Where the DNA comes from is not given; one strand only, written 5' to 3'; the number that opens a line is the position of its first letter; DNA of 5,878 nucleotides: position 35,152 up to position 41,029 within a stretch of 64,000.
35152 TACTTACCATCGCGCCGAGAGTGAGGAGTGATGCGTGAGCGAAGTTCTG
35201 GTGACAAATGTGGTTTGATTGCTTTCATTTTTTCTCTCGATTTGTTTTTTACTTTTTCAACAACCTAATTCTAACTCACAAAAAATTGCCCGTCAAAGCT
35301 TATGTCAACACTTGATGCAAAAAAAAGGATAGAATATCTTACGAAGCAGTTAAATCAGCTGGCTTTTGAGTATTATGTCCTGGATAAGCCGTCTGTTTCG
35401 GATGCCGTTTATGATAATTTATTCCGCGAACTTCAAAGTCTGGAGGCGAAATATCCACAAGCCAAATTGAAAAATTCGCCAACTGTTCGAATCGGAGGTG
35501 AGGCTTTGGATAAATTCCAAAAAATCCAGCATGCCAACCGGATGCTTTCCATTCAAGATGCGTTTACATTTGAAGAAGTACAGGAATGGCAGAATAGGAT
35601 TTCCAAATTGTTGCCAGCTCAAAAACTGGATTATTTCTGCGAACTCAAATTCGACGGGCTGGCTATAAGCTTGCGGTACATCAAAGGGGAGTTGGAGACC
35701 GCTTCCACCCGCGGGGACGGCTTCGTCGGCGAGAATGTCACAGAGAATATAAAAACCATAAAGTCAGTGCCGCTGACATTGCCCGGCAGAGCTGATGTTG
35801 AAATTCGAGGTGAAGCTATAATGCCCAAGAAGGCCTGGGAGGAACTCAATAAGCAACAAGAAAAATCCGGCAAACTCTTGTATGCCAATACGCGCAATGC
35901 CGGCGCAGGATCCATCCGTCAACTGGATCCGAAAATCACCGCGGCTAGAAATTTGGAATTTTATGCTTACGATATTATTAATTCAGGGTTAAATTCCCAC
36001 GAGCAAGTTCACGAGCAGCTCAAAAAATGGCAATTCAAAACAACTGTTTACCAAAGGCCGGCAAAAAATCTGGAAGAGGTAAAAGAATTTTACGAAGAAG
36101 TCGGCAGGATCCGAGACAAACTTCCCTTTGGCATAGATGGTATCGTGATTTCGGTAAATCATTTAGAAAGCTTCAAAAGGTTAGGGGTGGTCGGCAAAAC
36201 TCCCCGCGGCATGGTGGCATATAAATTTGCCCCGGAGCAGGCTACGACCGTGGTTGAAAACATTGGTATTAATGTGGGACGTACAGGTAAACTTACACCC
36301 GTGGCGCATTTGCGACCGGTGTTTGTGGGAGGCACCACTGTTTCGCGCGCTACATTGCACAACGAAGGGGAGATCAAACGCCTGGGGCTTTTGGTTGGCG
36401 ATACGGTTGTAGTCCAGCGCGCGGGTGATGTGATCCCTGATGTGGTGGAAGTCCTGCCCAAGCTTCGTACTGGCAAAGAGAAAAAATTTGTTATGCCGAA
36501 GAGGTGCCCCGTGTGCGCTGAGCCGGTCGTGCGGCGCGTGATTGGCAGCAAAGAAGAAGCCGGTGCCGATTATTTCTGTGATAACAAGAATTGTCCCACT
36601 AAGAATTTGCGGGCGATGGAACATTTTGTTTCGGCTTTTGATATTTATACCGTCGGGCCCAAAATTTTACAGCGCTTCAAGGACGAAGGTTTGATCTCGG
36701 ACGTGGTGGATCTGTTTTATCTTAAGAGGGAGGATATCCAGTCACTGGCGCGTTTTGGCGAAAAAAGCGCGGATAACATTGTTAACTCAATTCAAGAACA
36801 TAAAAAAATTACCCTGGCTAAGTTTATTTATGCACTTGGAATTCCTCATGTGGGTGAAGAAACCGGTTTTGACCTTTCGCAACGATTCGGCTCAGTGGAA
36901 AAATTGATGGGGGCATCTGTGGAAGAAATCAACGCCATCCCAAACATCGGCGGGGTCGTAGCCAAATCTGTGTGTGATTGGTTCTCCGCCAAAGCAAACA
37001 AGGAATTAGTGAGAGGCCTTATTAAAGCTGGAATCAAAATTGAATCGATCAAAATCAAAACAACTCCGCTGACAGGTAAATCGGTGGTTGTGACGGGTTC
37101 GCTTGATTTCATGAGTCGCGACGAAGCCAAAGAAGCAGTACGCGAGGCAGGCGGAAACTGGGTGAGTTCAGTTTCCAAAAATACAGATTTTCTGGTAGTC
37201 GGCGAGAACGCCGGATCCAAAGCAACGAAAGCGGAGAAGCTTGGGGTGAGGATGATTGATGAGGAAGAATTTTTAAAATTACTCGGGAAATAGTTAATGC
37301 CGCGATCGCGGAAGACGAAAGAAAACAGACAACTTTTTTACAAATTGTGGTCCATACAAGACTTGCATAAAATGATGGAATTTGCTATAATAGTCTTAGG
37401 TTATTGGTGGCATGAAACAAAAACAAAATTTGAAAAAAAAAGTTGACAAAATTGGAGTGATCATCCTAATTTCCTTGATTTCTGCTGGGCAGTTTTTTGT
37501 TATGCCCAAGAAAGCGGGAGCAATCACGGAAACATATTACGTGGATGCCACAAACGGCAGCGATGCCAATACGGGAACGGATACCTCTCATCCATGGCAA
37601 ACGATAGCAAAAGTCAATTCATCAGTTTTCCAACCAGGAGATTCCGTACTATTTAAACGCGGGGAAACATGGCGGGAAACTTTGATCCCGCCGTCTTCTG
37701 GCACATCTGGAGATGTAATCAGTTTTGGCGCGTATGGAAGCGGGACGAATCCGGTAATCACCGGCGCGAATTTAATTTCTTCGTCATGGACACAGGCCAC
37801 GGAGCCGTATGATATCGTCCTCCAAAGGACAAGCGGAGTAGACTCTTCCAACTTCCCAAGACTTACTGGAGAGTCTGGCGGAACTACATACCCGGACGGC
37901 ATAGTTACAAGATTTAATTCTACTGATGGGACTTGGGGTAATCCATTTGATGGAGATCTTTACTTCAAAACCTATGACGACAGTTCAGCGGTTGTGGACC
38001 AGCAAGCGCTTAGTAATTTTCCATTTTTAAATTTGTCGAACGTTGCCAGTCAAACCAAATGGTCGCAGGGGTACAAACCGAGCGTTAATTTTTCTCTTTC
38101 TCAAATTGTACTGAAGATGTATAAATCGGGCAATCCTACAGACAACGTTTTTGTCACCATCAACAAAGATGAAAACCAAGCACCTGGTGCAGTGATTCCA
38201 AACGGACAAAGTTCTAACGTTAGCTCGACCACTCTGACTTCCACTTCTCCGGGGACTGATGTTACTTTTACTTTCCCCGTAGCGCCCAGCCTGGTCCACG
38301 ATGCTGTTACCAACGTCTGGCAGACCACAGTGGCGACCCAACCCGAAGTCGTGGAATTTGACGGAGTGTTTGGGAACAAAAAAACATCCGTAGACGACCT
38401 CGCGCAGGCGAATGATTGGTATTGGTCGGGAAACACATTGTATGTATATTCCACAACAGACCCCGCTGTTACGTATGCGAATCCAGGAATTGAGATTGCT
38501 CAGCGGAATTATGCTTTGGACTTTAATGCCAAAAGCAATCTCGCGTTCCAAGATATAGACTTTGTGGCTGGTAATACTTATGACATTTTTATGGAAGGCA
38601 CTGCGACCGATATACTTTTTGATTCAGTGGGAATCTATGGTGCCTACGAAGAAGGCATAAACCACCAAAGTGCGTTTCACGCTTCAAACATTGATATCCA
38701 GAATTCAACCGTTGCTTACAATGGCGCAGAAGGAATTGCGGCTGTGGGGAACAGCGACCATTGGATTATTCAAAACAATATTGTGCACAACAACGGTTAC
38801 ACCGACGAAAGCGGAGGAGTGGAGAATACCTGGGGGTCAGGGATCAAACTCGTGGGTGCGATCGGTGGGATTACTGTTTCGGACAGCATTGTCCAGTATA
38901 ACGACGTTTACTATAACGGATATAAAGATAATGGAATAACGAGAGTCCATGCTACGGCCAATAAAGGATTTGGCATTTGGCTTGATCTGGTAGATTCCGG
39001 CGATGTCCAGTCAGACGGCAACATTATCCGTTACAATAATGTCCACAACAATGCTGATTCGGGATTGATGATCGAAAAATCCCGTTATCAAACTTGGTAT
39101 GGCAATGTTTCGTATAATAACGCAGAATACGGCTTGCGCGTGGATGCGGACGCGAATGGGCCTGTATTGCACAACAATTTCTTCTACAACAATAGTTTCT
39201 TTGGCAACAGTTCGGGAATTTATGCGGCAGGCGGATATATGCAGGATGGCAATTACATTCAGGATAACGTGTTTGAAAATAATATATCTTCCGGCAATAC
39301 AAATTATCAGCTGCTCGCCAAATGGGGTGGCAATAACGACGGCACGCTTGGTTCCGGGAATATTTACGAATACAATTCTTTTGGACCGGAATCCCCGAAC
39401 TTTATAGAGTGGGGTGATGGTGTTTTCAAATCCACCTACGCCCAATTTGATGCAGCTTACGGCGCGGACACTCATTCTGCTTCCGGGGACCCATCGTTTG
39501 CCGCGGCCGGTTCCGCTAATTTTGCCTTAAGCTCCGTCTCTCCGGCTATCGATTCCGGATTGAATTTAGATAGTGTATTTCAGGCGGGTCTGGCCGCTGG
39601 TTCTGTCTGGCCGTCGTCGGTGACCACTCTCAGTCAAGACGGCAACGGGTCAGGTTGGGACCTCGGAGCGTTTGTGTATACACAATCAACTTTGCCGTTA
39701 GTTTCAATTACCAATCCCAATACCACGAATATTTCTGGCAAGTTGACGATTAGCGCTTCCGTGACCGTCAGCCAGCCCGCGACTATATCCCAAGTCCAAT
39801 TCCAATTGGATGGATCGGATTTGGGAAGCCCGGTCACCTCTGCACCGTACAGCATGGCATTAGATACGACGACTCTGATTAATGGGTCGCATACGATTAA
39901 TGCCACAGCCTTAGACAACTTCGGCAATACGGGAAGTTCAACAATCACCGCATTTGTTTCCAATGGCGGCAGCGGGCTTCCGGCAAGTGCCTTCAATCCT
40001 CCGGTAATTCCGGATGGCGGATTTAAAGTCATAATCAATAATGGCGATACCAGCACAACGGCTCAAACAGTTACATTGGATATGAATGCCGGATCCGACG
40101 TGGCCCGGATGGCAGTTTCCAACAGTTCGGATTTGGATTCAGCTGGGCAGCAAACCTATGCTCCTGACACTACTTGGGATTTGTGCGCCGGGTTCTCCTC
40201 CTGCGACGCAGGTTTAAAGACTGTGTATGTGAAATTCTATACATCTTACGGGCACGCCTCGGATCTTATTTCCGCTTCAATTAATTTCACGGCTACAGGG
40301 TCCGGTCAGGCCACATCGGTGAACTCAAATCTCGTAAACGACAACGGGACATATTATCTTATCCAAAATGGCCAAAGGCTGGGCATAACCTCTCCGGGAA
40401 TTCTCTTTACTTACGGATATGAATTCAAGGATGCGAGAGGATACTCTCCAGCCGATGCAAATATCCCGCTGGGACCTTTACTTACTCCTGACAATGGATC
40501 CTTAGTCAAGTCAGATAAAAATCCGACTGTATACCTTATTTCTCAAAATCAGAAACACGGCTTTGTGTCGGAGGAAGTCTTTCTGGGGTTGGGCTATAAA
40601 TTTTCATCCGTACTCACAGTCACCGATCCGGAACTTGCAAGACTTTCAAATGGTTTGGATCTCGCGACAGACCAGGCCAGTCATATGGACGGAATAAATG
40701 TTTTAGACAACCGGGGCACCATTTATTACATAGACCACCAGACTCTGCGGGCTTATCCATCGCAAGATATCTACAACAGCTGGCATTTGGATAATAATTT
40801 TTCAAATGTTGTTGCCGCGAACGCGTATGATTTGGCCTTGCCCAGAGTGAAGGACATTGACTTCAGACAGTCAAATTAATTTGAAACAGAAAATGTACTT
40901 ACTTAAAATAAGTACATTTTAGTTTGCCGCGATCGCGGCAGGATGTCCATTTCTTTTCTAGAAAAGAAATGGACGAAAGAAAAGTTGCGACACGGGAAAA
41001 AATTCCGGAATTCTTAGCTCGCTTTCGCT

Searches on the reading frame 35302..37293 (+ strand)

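Call 10: search_protein_families(library=pfam, proteins=[window:35302-37293:+])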
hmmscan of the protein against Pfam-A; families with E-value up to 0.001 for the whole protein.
window:35302-37293:+ (663 aa): 8 families
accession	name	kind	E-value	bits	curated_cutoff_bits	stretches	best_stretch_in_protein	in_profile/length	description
PF01653.23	DNA_ligase_aden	-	3.8e-79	266.2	27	1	71-312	3-253/253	NAD-dependent DNA ligase adenylation domain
PF03120.22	DNA_ligase_OB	-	3.8e-32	110.4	32.9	1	315-392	1-78/79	NAD-dependent DNA ligase OB-fold domain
PF12826.13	HHH_2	-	6.6e-21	74.7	27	1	507-570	1-64/64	Helix-hairpin-helix motif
PF00533.33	BRCT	-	4e-13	49.8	21.3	1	587-660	3-77/78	BRCA1 C Terminus (BRCT) domain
PF14520.12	HHH_5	-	3.4e-10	40.7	27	0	510-557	3-51/57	Helix-hairpin-helix domain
PF22745.1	Nlig-Ia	-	1.4e-06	29.3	27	1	8-54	4-50/92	DNA ligase-like, N-terminal NAD+-binding domain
PF12738.14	PTCB-BRCT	-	0.00013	22.4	22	1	601-652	8-59/63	twin BRCT domain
PF03119.21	DNA_ligase_ZBD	-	0.0009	19.5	25.8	0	401-432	1-26/27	NAD-dependent DNA ligase C4 zinc finger domain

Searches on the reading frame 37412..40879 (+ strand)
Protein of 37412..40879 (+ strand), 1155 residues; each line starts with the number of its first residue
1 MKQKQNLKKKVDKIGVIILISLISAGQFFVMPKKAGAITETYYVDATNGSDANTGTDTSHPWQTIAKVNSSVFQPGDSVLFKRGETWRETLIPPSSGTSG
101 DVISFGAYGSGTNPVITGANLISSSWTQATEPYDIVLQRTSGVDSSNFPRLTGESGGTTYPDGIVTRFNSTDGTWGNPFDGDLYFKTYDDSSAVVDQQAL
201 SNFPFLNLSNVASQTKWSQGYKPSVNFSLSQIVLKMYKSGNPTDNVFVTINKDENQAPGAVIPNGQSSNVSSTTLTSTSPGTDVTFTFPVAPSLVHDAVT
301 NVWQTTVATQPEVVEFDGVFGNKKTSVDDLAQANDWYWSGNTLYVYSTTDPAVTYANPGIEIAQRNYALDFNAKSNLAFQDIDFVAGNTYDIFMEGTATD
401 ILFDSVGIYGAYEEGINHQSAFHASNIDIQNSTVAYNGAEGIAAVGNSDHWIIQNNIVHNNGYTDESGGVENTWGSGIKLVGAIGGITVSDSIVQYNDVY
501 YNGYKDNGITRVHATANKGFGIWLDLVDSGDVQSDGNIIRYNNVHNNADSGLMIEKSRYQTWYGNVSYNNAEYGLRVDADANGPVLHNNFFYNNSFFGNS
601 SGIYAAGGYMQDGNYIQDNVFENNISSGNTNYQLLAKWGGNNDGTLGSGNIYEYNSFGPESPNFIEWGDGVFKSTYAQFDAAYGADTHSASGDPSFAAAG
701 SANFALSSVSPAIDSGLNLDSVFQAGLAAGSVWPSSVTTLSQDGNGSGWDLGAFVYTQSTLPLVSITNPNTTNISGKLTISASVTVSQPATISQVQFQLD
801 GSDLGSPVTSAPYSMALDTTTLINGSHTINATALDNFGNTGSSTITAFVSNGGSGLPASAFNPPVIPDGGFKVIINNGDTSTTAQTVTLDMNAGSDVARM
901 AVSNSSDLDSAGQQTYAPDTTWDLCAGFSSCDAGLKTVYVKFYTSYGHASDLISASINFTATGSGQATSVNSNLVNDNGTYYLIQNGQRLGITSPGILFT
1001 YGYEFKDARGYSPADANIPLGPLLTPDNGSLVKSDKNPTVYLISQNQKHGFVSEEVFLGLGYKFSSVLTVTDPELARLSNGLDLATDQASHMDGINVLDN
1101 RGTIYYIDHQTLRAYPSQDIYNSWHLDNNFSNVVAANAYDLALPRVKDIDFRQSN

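Call 10: search_protein_families(library=pfam, proteins=[window:37412-40879:+])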
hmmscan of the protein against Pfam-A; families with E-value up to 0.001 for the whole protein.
window:37412-40879:+ (1155 aa): 2 families
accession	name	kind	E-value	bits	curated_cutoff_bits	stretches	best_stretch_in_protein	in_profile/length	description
PF17957.7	Big_7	-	4.4e-11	43.7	24.1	1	762-831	1-70/70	Bacterial Ig domain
PF13229.12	Beta_helix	-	8.4e-08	32.4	25.9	1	497-621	47-158/158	Right handed beta helix region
